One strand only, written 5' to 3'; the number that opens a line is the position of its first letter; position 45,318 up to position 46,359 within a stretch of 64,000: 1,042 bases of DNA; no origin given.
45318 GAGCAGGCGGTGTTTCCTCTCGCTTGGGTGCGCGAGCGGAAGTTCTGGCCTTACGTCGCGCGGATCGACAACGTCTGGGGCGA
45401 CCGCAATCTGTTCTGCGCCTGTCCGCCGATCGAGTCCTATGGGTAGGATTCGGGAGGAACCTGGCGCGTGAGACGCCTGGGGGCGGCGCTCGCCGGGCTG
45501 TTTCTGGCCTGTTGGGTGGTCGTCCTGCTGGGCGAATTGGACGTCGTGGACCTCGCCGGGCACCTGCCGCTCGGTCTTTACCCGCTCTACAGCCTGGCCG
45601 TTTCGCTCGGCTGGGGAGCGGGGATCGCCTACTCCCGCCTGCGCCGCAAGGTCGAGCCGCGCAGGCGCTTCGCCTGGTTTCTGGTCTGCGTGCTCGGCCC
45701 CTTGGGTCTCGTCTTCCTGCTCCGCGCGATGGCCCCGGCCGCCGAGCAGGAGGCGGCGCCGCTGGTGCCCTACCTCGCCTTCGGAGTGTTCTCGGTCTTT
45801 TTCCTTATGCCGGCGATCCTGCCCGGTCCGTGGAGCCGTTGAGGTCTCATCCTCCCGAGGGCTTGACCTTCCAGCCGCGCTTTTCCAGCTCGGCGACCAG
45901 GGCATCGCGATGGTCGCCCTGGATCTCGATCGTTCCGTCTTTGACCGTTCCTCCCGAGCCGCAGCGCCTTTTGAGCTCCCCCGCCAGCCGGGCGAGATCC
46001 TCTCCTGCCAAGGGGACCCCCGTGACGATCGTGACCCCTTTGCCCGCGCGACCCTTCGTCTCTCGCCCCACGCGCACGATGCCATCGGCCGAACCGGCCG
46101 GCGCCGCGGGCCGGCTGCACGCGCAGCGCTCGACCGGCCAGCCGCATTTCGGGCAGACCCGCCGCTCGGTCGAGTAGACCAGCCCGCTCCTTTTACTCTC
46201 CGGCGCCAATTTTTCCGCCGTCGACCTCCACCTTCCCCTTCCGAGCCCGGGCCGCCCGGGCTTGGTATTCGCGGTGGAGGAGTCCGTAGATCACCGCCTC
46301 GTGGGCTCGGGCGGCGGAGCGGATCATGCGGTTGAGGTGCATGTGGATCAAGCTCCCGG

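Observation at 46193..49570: Orphan full-length LanB-type dehydratase embedded between potD and a SUI1/YciH gene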

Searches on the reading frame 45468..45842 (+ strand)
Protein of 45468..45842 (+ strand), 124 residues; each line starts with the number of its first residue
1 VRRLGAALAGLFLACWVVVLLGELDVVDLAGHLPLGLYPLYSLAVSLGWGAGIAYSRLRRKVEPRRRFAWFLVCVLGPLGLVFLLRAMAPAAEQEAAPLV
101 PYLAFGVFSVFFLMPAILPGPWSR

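Call 9: search_protein_families(library=pfam, proteins=[window:45468-45842:+], max_evalue=0.01)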
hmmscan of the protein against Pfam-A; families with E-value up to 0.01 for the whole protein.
window:45468-45842:+ (124 aa): 1 family
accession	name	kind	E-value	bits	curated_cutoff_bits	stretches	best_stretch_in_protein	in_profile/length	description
PF01027.25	Bax1-I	-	0.0082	16.4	34.1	1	42-117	14-88/207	Inhibitor of apoptosis-promoting Bax1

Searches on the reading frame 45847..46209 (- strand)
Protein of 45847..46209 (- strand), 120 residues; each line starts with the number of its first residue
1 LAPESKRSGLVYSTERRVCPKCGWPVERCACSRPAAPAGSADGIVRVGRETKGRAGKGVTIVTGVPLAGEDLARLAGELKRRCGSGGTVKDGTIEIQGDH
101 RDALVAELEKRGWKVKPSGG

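Call 4: search_protein_families(library=ncbifam, proteins=[window:45847-46209:-], max_evalue=0.01)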
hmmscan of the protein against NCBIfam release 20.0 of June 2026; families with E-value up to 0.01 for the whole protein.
window:45847-46209:- (120 aa): 5 families
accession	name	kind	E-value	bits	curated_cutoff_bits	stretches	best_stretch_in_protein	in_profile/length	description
NF005297.0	PRK06824.1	equivalog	2.9e-49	166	145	1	4-120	6-121/121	translation initiation factor Sui1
TIGR01158.1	SUI1_rel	equivalog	1.7e-32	111.5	111.65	1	18-119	3-101/102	stress response translation initiation inhibitor YciH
NF006536.0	PRK09019.1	equivalog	1.2e-31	109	142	1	7-120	5-108/108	stress response translation initiation inhibitor YciH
NF005669.0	PRK07451.1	equivalog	2.4e-25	89.1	122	1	33-120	29-116/116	translation initiation factor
NF002096.0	PRK00939.1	subfamily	3.1e-19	69.1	98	1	17-115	3-96/102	stress response translation initiation inhibitor YciH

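Call 5: search_protein_families(library=pfam, proteins=[window:45847-46209:-], max_evalue=0.01)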
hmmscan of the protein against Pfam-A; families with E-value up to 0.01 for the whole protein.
window:45847-46209:- (120 aa): 1 family
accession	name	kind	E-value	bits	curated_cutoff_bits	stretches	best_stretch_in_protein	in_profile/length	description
PF01253.27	SUI1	-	1.4e-19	70.8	25.5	1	43-113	3-76/77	Translation initiation factor SUI1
